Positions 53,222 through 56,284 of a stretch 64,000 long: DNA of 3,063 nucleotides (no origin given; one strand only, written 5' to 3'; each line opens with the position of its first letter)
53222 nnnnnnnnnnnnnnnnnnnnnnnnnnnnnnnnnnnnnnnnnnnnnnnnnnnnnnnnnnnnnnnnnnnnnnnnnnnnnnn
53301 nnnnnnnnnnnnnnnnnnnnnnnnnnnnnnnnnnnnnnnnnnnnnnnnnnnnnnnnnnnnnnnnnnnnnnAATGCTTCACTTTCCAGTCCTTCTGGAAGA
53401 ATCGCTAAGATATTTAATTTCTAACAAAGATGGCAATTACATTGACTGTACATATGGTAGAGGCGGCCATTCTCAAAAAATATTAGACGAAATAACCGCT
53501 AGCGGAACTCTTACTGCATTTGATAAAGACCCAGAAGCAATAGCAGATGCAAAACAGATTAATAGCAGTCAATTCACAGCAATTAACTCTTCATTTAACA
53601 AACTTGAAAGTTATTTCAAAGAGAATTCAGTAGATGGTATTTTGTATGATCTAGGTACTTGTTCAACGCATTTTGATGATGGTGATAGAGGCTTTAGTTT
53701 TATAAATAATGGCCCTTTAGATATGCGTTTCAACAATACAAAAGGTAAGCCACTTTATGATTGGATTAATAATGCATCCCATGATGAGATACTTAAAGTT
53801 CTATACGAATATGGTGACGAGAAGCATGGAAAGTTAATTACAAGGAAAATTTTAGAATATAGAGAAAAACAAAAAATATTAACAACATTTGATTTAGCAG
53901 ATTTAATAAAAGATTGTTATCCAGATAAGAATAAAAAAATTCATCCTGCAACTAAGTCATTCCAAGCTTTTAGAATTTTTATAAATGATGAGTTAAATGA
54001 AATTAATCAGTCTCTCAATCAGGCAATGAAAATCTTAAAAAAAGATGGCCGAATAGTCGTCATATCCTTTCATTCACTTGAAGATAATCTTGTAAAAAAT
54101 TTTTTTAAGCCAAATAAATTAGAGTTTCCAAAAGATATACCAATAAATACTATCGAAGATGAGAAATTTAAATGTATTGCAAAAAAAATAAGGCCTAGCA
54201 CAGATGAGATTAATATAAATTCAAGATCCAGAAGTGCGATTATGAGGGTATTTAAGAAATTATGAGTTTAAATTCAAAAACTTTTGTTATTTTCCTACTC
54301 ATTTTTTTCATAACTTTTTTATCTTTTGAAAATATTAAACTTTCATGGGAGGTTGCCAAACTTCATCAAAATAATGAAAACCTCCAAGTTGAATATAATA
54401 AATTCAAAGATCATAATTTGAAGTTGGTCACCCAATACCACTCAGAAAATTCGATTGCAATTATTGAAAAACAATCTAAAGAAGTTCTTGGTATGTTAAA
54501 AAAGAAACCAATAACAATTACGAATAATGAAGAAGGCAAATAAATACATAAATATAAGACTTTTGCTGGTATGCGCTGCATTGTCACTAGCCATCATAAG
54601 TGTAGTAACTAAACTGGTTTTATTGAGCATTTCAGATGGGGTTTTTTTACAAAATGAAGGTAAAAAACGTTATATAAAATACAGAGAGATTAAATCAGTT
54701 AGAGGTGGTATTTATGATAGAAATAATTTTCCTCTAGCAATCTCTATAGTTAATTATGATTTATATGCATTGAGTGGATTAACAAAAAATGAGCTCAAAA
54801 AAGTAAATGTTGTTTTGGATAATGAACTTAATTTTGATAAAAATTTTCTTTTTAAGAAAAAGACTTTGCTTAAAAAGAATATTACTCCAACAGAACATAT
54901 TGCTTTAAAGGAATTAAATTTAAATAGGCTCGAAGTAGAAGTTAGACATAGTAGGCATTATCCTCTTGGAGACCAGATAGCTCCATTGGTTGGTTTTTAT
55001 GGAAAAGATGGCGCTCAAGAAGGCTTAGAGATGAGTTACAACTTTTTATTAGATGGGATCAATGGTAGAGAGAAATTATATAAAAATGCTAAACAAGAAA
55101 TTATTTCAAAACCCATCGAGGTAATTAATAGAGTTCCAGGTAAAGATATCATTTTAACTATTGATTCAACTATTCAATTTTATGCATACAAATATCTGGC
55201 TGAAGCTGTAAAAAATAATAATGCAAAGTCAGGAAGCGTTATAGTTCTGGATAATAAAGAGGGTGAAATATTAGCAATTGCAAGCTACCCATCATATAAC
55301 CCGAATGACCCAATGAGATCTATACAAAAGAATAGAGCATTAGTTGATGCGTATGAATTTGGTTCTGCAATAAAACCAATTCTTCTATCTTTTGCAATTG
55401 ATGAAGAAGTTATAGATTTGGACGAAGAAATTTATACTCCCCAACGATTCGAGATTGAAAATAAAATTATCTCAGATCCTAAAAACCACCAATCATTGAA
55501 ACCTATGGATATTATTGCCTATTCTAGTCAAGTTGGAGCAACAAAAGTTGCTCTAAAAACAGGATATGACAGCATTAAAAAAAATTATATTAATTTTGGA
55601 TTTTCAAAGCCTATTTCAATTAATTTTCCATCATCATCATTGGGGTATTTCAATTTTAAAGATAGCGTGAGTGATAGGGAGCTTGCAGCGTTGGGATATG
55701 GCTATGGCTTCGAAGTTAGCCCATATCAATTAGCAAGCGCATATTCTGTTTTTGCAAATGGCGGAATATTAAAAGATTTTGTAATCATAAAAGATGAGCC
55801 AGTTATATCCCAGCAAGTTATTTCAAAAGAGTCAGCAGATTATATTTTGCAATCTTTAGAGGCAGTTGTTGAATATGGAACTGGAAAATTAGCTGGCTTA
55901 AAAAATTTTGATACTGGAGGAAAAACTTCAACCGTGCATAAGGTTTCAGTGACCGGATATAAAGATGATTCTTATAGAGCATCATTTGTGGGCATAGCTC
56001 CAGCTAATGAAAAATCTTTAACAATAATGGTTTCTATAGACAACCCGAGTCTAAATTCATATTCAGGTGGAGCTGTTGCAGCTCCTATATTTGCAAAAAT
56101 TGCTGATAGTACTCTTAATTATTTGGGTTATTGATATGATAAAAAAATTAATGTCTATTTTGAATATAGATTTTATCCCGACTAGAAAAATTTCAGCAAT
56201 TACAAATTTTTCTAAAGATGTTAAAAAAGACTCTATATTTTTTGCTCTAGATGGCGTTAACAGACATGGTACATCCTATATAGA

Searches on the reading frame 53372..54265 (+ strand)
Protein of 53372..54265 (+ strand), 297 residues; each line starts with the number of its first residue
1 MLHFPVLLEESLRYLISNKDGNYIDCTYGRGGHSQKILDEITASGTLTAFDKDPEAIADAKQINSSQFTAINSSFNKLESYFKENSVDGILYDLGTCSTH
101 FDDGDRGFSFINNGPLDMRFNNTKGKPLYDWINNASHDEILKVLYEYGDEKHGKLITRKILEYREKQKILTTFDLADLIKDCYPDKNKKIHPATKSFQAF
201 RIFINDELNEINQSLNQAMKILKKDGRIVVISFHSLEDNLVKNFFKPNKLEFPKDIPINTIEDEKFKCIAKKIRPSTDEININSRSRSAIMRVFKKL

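Call 3: search_protein_families(library=ncbifam, proteins=[window:53372-54265:+])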
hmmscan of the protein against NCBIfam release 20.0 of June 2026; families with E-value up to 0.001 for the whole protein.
window:53372-54265:+ (297 aa): 2 families
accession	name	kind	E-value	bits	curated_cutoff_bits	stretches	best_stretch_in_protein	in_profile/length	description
TIGR00006.1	TIGR00006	equivalog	1.6e-99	333.2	154.3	1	2-296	6-309/310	16S rRNA (cytosine(1402)-N(4))-methyltransferase RsmH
NF053511.1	tRNA_U34_MnmM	equivalog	3.9e-09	36.3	135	1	19-95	17-97/183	tRNA 5-(aminomethyl)-2-thiouridylate-methyltransferase MnmM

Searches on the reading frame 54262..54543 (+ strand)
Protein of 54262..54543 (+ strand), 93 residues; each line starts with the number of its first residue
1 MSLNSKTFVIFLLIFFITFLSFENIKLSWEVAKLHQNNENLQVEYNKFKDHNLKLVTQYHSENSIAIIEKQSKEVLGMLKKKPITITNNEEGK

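Call 3: search_protein_families(library=ncbifam, proteins=[window:54262-54543:+])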
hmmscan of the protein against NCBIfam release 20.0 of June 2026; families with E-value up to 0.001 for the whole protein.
window:54262-54543:+ (93 aa): 0 families

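Call 25: search_protein_families(library=pfam, proteins=[window:54262-54543:+], max_evalue=1)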
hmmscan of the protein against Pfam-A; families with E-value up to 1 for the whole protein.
window:54262-54543:+ (93 aa): 6 families
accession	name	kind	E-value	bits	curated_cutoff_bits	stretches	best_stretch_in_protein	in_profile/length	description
PF11116.13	DUF2624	-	0.028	15.7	24.7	1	57-91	21-55/83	Protein of unknown function (DUF2624)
PF23586.2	Beta-prop_NWD2_C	-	0.063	12.8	33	1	32-85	172-224/341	NWD2 C-terminal beta-propeller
PF07407.17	Seadorna_VP6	-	0.074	12.6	27.2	1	23-75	3-56/399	Seadornavirus VP6 protein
PF04977.20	DivIC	-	0.098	12.9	28.9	1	30-81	18-70/80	Septum formation initiator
PF21605.3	CRLF2-like_D2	-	0.15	12.6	27.3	1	33-63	8-38/94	Cytokine receptor-like factor 2-like, D2 domain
PF07265.16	TAP35_44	-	0.17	12.3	25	1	1-68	1-54/119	Tapetum specific protein TAP35/TAP44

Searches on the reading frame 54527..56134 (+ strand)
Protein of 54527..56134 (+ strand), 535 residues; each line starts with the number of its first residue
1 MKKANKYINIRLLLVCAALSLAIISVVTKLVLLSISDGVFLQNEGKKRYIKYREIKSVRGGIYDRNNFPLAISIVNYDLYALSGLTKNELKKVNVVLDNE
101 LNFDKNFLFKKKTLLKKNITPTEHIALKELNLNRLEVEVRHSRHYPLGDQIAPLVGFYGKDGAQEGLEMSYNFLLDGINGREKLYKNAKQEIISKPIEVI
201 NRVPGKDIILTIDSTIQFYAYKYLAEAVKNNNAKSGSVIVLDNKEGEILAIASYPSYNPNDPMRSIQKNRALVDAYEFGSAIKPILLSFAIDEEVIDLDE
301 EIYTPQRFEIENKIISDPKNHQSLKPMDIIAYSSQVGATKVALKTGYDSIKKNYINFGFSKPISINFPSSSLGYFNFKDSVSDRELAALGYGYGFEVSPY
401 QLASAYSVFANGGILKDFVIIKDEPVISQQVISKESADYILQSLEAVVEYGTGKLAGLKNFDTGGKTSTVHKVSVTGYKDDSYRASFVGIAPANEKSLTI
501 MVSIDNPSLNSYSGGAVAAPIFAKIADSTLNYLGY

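Call 3: search_protein_families(library=ncbifam, proteins=[window:54527-56134:+])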
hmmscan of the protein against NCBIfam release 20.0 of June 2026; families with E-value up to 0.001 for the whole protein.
window:54527-56134:+ (535 aa): 18 families
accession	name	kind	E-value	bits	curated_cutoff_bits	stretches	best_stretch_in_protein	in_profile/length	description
NF053573.1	PBP2_PenA_Neis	exception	8.7e-89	298.6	1105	1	8-534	24-565/572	peptidoglycan D,D-transpeptidase PBP2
TIGR02214.1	spoVD_pbp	equivalog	6e-81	272.6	688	1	21-534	10-559/636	stage V sporulation protein D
NF011685.0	PRK15105.1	subfamily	1.7e-70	238.3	737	1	5-530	17-558/588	peptidoglycan glycosyltransferase FtsI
TIGR03423.1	pbp2_mrdA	equivalog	4.3e-57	194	455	2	164-530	186-591/593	penicillin-binding protein 2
NF038271.1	strep_PBP2X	exception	1.6e-31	109.3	1050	1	37-416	51-475/750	penicillin-binding protein PBP2X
NF051842.1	PBP4_5_Efaec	equivalog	3.5e-29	101.7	700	1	48-471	154-614/668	penicillin-binding protein PBP4(5)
TIGR02074.1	PBP_1a_fam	subfamily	2.1e-23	82.9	508.75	1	202-528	220-531/535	PBP1A family penicillin-binding protein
NF008061.0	PRK10795.1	equivalog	9.5e-18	64.1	962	1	163-424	207-488/634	peptidoglycan DD-transpeptidase MrdA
NF000406.1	MECB_PBP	exception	6.7e-16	57.8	1450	2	204-267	320-376/674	PBP2a family beta-lactam-resistant peptidoglycan transpeptidase MecB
NF000237.1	MECA_PBP2A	equivalog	9.2e-14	50.6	750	1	44-264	136-373/668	PBP2a family beta-lactam-resistant peptidoglycan transpeptidase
NF033378.1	MECD_PBP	exception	1.8e-13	49.7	1450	1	50-269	144-381/678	PBP2a family beta-lactam-resistant peptidoglycan transpeptidase MecD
NF011423.0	PRK14850.1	equivalog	3.4e-11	42.3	1275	1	190-473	364-647/764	penicillin-binding protein 1b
NF000408.1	MECA2_pure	exception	2.5e-10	39.2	1525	1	38-263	130-372/668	PBP2a family beta-lactam-resistant peptidoglycan transpeptidase MecA2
TIGR02073.1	PBP_1c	equivalog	2.2e-09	36.5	494.2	1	208-297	244-333/728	penicillin-binding protein 1C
TIGR02071.1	PBP_1b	equivalog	3.1e-08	32.3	717.75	1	189-471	353-635/729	penicillin-binding protein 1B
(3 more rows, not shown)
